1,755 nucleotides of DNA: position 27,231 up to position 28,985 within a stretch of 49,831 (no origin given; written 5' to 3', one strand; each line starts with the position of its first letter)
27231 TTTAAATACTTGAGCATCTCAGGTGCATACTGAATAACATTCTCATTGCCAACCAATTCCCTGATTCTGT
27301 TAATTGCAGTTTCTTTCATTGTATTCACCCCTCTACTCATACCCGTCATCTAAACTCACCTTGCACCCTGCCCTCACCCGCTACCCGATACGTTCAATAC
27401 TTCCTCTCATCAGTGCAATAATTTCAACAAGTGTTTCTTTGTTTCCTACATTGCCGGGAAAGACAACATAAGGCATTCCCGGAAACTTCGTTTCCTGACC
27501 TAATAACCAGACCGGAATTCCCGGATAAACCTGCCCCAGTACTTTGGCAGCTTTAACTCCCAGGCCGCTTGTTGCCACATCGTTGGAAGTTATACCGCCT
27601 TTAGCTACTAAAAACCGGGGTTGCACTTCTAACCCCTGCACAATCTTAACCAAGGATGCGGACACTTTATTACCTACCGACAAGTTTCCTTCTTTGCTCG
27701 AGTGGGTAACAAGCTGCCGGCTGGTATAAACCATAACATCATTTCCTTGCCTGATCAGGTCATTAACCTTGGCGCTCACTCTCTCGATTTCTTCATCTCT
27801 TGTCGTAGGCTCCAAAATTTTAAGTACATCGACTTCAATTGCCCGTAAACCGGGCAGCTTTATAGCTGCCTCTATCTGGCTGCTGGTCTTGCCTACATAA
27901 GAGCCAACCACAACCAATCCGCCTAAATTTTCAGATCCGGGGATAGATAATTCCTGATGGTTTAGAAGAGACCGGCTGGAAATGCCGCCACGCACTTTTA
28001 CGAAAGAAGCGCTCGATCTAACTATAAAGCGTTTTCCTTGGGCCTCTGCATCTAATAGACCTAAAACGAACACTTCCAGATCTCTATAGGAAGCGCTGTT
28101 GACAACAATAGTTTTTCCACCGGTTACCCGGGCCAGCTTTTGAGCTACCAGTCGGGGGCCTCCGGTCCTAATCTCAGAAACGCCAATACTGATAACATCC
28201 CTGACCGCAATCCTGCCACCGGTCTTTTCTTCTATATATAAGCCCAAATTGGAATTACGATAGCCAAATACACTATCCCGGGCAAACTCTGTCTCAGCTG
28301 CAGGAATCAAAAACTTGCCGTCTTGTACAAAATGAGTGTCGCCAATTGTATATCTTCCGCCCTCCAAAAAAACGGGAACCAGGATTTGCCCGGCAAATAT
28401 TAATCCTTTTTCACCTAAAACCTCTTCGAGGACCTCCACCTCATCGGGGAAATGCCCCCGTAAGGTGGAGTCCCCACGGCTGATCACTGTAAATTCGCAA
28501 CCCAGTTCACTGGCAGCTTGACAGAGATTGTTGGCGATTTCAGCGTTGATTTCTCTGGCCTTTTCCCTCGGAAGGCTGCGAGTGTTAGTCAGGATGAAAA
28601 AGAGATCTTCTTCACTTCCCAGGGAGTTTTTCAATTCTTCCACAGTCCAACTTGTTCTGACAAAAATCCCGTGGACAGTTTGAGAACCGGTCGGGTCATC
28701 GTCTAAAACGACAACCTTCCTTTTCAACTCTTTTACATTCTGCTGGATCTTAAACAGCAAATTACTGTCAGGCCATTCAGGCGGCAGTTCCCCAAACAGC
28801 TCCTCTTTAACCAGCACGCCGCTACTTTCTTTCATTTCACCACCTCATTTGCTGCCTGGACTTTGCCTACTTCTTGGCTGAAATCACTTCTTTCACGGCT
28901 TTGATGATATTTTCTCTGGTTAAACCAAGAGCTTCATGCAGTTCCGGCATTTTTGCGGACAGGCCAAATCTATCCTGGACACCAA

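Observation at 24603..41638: Sigma-54-controlled 14-gene operon joining a corrinoid methyltransferase module to acid-sugar/C2-type carbon enzymes: candidate undescribed demethylation-coupled catabolic system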

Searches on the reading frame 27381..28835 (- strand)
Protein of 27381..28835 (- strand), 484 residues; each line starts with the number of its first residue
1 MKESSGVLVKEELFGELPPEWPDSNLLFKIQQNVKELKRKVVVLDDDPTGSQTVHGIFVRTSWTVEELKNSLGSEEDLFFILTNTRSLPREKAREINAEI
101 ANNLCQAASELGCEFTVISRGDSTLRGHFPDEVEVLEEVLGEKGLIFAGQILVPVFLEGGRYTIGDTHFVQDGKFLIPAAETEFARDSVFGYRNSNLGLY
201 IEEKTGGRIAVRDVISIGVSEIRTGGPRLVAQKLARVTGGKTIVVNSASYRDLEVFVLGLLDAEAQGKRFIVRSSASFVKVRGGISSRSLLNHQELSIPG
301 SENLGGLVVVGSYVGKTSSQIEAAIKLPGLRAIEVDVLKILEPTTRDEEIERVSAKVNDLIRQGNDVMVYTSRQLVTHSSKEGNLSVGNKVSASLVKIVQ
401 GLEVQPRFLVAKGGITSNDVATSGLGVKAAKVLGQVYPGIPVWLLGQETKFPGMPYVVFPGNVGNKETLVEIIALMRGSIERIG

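Call 4: search_protein_families(library=pfam, proteins=[window:27381-28835:-])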
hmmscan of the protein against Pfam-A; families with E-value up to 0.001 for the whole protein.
window:27381-28835:- (484 aa): 2 families
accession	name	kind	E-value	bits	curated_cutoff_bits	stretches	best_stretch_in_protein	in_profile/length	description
PF07005.16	SBD_N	-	9.4e-54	183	25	1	42-280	2-228/230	Sugar-binding N-terminal domain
PF17042.10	NBD_C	-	4.4e-40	138.3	28.3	1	307-469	1-168/168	Nucleotide-binding C-terminal domain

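Call 6: search_protein_families(library=ncbifam, proteins=[window:27381-28835:-], max_evalue=0.00001)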
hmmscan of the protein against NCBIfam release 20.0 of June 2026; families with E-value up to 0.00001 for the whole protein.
window:27381-28835:- (484 aa): 3 families
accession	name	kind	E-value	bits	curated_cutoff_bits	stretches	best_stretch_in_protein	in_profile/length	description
NF047819.1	ThrnKinDtnkGamma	equivalog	7.9e-20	71.1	450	1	40-475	2-415/422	D-threonate kinase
NF043035.1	OxoTetrKin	equivalog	9e-12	44.6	350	1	44-466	5-410/418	3-oxo-tetronate kinase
NF042436.1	OxoIsoapKin_OiaK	equivalog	2.3e-09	36.5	700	1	185-468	158-445/451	3-oxo-isoapionate kinase OiaK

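Call 18: find_homologous_proteins(query=window:27381-28835:-)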
Query window:27381-28835:- (484 aa): 7999 proteins with E <= 0.001 among 8000 candidates; the best 120 are listed.
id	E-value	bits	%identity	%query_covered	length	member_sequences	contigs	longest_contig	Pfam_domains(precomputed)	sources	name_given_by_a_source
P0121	0.0e+0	1047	100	100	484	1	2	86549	PF17042.11,PF07005.17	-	-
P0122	1.3e-202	692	67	99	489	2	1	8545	PF17042.11,PF07005.17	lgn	-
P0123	3.8e-189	648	62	97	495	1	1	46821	PF17042.11,PF07005.17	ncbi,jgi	-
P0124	2.1e-178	612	60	99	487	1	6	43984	PF17042.11,PF07005.17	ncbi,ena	-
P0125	6.8e-178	611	59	98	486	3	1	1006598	PF17042.11,PF07005.17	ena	-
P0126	2.0e-176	606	60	98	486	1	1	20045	PF17042.11,PF07005.17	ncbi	-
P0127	4.0e-175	601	58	97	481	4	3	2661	PF17042.11,PF07005.17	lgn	-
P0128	1.1e-171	590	57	97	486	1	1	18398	PF17042.11,PF07005.17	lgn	-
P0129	1.8e-171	589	57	98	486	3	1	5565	PF17042.11,PF07005.17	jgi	jgi:uncharacterized protein YgbK (DUF1537 family)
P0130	6.2e-171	588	57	99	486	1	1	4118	PF17042.11,PF07005.17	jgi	jgi:uncharacterized protein YgbK (DUF1537 family)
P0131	1.6e-168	580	58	99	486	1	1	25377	PF17042.11,PF07005.17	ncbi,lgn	-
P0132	1.6e-168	580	58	99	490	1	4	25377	PF17042.11,PF07005.17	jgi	jgi:uncharacterized protein YgbK (DUF1537 family)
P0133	4.9e-167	575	56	99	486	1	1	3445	PF17042.11,PF07005.17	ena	-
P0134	1.1e-166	574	57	98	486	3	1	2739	PF17042.11,PF07005.17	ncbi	-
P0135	3.6e-166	572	57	97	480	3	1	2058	PF17042.11,PF07005.17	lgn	-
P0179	7.9e-153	528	54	99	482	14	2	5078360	PF17042.11,PF07005.17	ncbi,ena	-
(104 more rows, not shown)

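Call 20: find_encoding_contigs(protein=P0121, flank=10000, max_places=3)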
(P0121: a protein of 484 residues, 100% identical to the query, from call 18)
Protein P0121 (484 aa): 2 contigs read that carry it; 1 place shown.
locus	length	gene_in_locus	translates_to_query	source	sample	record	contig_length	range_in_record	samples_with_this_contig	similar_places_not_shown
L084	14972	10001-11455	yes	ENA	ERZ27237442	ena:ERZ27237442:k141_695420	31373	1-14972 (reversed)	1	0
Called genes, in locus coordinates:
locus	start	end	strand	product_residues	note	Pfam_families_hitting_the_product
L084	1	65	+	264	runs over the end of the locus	PF00809:Pterin_bind, PF03599:CdhD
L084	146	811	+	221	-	PF07796:DUF1638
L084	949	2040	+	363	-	PF01208:URO-D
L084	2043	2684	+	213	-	PF02607:B12-binding_2, PF02310:B12-binding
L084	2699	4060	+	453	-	PF00083:Sugar_tr, PF06779:MFS_4 (weak), PF07690:MFS_1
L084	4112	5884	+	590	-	PF02776:TPP_enzyme_N, PF00205:TPP_enzyme_M, PF02775:TPP_enzyme_C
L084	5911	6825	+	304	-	PF01261:AP_endonuc_2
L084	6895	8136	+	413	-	PF12838:Fer4_7 (weak), PF13183:Fer4_8, PF13534:Fer4_17, PF02754:CCG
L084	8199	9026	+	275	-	PF13292:DXP_synthase_N, PF00456:Transketolase_N, PF00676:E1_dh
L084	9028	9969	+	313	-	PF02779:Transket_pyr, PF22613:Transketolase_C_1 (weak), PF02780:Transketolase_C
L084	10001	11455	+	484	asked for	PF07005:SBD_N, PF17042:NBD_C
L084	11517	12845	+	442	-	PF01565:FAD_binding_4, PF02913:FAD-oxidase_C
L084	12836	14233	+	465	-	PF01565:FAD_binding_4, PF02913:FAD-oxidase_C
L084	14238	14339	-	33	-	-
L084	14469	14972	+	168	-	?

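Call 21: find_encoding_contigs(protein=P0122, flank=10000, max_places=2)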
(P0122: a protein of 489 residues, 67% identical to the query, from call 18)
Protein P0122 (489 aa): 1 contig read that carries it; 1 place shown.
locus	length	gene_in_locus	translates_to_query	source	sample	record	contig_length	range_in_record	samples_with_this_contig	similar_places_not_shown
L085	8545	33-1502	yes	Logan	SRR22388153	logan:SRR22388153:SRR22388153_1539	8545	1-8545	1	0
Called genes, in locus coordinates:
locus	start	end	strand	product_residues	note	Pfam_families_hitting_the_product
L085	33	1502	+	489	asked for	PF07005:SBD_N, PF17042:NBD_C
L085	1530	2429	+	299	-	PF02826:2-Hacid_dh_C (weak), PF03446:NAD_binding_2, PF03807:F420_oxidored, PF14833:NAD_binding_11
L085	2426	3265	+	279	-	PF01116:F_bP_aldolase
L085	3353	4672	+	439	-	PF01565:FAD_binding_4, PF02913:FAD-oxidase_C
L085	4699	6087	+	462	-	PF01565:FAD_binding_4, PF02913:FAD-oxidase_C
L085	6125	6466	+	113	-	PF00190:Cupin_1 (faint), PF07883:Cupin_2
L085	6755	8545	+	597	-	?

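Call 22: find_encoding_contigs(protein=P0123, flank=10000, max_places=2)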
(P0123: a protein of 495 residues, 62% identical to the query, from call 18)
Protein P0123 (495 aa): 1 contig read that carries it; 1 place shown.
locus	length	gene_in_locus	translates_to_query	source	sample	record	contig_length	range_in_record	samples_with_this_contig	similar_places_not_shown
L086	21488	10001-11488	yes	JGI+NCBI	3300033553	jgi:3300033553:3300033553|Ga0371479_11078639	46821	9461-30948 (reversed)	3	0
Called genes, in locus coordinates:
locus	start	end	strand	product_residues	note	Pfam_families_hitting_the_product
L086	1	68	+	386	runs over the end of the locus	PF03480:DctP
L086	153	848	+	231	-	PF04290:DctQ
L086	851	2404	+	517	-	PF06808:DctM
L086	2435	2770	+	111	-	-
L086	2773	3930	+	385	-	PF04295:GD_AH_second, PF20629:GD_AH_C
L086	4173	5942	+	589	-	PF02776:TPP_enzyme_N, PF00205:TPP_enzyme_M, PF02775:TPP_enzyme_C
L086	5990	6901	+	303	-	PF01261:AP_endonuc_2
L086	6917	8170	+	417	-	PF12838:Fer4_7 (weak), PF13183:Fer4_8, PF13534:Fer4_17, PF02754:CCG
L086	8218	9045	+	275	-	PF13292:DXP_synthase_N, PF00456:Transketolase_N, PF00676:E1_dh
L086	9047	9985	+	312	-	PF02779:Transket_pyr, PF02780:Transketolase_C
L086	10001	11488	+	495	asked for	PF07005:SBD_N, PF17042:NBD_C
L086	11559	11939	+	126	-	PF04126:Cyclophil_like, PF18050:Cyclophil_like2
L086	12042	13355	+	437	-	PF01565:FAD_binding_4, PF02913:FAD-oxidase_C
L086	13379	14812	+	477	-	PF01565:FAD_binding_4, PF02913:FAD-oxidase_C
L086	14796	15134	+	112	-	PF00190:Cupin_1 (weak), PF07883:Cupin_2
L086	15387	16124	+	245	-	PF00106:adh_short, PF08659:KR, PF23441:SDR (faint), PF13561:adh_short_C2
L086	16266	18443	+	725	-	PF20656:MS_N, PF20658:MSG_insertion, PF01274:MS_TIM-barrel, PF20659:MS_C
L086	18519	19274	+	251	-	PF01925:TauE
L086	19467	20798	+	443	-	PF07690:MFS_1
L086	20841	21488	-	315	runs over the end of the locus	-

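Call 23: find_encoding_contigs(protein=P0124, flank=10000, max_places=2)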
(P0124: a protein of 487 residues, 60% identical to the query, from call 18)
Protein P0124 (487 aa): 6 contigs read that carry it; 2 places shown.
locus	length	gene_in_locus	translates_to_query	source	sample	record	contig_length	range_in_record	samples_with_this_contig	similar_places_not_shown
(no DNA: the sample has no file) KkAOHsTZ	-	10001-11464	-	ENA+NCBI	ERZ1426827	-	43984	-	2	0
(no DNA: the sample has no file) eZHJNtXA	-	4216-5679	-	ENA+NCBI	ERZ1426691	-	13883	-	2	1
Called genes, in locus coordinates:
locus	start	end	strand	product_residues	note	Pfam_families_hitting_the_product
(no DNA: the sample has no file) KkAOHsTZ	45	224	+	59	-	-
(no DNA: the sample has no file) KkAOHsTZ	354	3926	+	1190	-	PF01855:POR_N, PF17147:PFOR_II, PF01558:POR, PF10371:EKR, PF00037:Fer4 (weak), PF12838:Fer4_7, PF13183:Fer4_8 (weak), PF02775:TPP_enzyme_C, +3 more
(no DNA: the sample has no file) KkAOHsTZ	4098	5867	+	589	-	PF02776:TPP_enzyme_N, PF00205:TPP_enzyme_M, PF02775:TPP_enzyme_C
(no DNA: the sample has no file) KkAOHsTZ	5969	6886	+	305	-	PF01261:AP_endonuc_2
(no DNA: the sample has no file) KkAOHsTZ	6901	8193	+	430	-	PF12838:Fer4_7 (weak), PF13183:Fer4_8, PF13534:Fer4_17, PF02754:CCG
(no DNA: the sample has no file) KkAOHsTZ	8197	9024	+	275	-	PF13292:DXP_synthase_N, PF00456:Transketolase_N, PF00676:E1_dh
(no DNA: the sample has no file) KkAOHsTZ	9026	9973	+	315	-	PF02779:Transket_pyr, PF22613:Transketolase_C_1 (weak), PF02780:Transketolase_C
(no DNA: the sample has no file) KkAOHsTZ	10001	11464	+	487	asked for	PF07005:SBD_N, PF17042:NBD_C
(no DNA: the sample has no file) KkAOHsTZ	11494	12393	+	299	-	PF01488:Shikimate_DH (weak), PF02826:2-Hacid_dh_C, PF03446:NAD_binding_2, PF03807:F420_oxidored, PF14833:NAD_binding_11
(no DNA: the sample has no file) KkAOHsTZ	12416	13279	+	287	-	PF01116:F_bP_aldolase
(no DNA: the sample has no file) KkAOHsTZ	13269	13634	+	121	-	PF04126:Cyclophil_like, PF18050:Cyclophil_like2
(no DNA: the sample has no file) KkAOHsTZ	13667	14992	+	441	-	PF01565:FAD_binding_4, PF02913:FAD-oxidase_C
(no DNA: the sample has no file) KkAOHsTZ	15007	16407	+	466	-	PF01565:FAD_binding_4, PF02913:FAD-oxidase_C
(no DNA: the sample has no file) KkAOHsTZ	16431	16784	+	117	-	PF07883:Cupin_2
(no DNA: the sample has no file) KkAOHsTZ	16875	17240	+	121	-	PF03788:LrgA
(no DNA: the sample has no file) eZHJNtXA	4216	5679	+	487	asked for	PF07005:SBD_N, PF17042:NBD_C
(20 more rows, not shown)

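Call 24: find_encoding_contigs(protein=P0125, flank=10000, max_places=1)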
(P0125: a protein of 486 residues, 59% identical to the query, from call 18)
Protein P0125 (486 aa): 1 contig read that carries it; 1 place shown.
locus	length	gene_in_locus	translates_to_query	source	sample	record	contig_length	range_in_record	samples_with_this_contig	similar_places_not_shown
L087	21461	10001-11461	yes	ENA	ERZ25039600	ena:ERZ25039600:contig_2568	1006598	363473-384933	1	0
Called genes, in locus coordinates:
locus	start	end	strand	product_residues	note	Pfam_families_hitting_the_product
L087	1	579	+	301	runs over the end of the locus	PF03446:NAD_binding_2, PF03807:F420_oxidored, PF14833:NAD_binding_11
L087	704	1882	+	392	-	PF02746:MR_MLE_N, PF13378:MR_MLE_C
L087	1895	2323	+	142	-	PF03928:HbpS-like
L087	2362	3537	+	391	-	PF02746:MR_MLE_N, PF13378:MR_MLE_C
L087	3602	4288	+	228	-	PF01177:Asp_Glu_race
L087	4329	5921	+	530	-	PF00171:Aldedh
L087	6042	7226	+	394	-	PF01557:FAA_hydrolase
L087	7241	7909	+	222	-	PF01081:Aldolase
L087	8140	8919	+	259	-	PF03328:HpcH_HpaI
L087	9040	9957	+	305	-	PF02737:3HCDH_N (weak), PF03446:NAD_binding_2, PF14833:NAD_binding_11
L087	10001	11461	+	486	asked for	PF07005:SBD_N, PF17042:NBD_C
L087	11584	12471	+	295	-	PF00892:EamA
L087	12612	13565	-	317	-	PF00248:Aldo_ket_red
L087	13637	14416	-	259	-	PF09339:HTH_IclR, PF12802:MarR_2, PF13412:HTH_24 (weak), PF25213:HVO_A0261_N (weak), PF01978:TrmB (faint), PF01614:IclR_C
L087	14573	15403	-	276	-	PF04962:KduI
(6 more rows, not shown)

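Call 25: find_encoding_contigs(protein=P0179, flank=10000, max_places=1)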
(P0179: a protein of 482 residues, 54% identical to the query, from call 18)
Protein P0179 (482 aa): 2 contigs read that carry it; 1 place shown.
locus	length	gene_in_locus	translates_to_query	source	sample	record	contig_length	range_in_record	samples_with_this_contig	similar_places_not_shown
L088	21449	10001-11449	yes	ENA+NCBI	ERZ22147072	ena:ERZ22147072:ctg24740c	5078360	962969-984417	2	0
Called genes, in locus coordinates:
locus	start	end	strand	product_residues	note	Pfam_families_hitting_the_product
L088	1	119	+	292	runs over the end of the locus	PF05035:DGOK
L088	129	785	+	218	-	PF01081:Aldolase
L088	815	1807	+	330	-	-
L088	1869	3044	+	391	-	PF02746:MR_MLE_N, PF13378:MR_MLE_C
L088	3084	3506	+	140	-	PF03928:HbpS-like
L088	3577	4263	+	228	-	PF01177:Asp_Glu_race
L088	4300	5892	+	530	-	PF00171:Aldedh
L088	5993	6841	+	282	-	PF01557:FAA_hydrolase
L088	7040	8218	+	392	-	PF01557:FAA_hydrolase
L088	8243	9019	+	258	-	PF03328:HpcH_HpaI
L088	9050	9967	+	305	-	PF02826:2-Hacid_dh_C, PF03446:NAD_binding_2, PF07991:KARI_N (weak), PF14833:NAD_binding_11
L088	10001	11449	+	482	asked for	PF07005:SBD_N, PF17042:NBD_C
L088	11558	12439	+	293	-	PF00892:EamA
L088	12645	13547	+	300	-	PF03547:Mem_trans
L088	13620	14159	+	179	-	PF00881:Nitroreductase, PF14512:TM1586_NiRdase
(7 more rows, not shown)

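Call 37: search_solved_structures(query=window:27381-28835:-, max_evalue=0.01)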
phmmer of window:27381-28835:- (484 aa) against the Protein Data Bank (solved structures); distinct sequences matched with E-value up to 0.01: 0.

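Call 40: find_related_loci(query=A2, collection=metagenome_contigs, flank=10000)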
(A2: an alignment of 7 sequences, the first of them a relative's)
Query A2 (484 aa) in metagenome_contigs; peptide patterns used: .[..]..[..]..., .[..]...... (x = any residue, [..] = any of these).
600 stretches matched a pattern (row limit reached: there are more); 390 encode a relative of the query (tblastn E <= 1e-3); the best 80 are kept; 80 distinct loci.
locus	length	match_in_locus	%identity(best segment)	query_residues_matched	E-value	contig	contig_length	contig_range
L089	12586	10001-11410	56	10-478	1e-174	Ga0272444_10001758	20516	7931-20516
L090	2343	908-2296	53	5-473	4e-171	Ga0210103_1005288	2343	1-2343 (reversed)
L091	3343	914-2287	54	10-473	1e-166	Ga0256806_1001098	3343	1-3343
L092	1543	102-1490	53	17-477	2e-173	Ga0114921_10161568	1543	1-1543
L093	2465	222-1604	52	10-476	3e-165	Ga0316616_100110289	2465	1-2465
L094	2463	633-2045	52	8-477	2e-165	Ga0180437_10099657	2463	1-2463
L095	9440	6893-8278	52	10-477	8e-155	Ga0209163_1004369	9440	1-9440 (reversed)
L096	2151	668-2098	50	1-482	1e-165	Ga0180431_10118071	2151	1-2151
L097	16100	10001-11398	51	11-482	4e-153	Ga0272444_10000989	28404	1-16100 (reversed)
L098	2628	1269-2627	51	10-460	3e-161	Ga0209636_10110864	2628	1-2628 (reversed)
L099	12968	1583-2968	50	10-477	2e-151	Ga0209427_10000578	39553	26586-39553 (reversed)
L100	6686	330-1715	50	10-477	7e-152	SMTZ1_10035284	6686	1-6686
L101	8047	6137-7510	51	10-473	2e-151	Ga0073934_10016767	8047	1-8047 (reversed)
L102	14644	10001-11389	52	10-476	8e-151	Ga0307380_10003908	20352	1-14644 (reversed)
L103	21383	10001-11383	50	10-476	9e-150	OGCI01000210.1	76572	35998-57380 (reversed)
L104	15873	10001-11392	49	8-477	8e-150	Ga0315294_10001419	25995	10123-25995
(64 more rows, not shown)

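Call 44: search_protein_families(library=pfam, proteins=[L097:1184-2173:+, L097:2349-3374:+, L097:3637-4401:+, L097:4289-5971:+, L097:5871-6962:+, L097:9017-9847:+, L097:11398-11706:+, L097:11782-12759:+, L097:13096-14622:+, L097:15053-15937:-], max_evalue=0.00001)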
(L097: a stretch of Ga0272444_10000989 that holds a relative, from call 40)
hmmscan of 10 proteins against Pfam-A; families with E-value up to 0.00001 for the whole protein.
L097:1184-2173:+ (329 aa): 1 family
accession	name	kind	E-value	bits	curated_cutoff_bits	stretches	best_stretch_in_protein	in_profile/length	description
PF01261.30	AP_endonuc_2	-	7.2e-25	88.5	31.1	1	43-278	3-233/249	Xylose isomerase-like TIM barrel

L097:2349-3374:+ (341 aa): 1 family
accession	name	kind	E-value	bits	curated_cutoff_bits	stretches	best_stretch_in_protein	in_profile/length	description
PF03401.19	TctC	-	2.7e-28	99.7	27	1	54-292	3-238/274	Tripartite tricarboxylate transporter family receptor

L097:3637-4401:+ (254 aa): 0 families

L097:4289-5971:+ (560 aa): 1 family
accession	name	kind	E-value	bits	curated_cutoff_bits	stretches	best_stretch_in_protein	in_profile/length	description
PF01970.21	TctA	-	3.8e-131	438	28.9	1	71-489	1-423/423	Tripartite tricarboxylate transporter TctA family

L097:5871-6962:+ (363 aa): 1 family
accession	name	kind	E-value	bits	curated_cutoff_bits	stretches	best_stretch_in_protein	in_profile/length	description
PF00248.27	Aldo_ket_red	-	8.5e-73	245.4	24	1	50-345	1-289/291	Aldo/keto reductase family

L097:9017-9847:+ (276 aa): 1 family
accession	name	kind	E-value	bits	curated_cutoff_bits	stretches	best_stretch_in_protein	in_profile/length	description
PF05853.18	BKACE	-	5.3e-75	252.7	24.8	1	8-273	1-273/274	beta-keto acid cleavage enzyme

L097:11398-11706:+ (102 aa): 1 family
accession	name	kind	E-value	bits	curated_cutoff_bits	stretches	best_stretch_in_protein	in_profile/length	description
PF01116.26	F_bP_aldolase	-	5.2e-13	49.6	25.5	1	21-100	199-276/277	Fructose-bisphosphate aldolase class-II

L097:11782-12759:+ (325 aa): 0 families

L097:13096-14622:+ (508 aa): 3 families
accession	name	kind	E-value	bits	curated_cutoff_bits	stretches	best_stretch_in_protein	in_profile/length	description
PF03060.21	NMO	-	2.7e-55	188.5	28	1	57-395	11-330/331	Nitronate monooxygenase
PF00478.31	IMPDH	-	1.7e-07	31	25.6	0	235-293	193-251/345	IMP dehydrogenase / GMP reductase domain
PF01180.27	DHO_dh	-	4.1e-07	29.9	27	1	236-282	227-273/291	Dihydroorotate dehydrogenase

L097:15053-15937:- (294 aa): 0 families
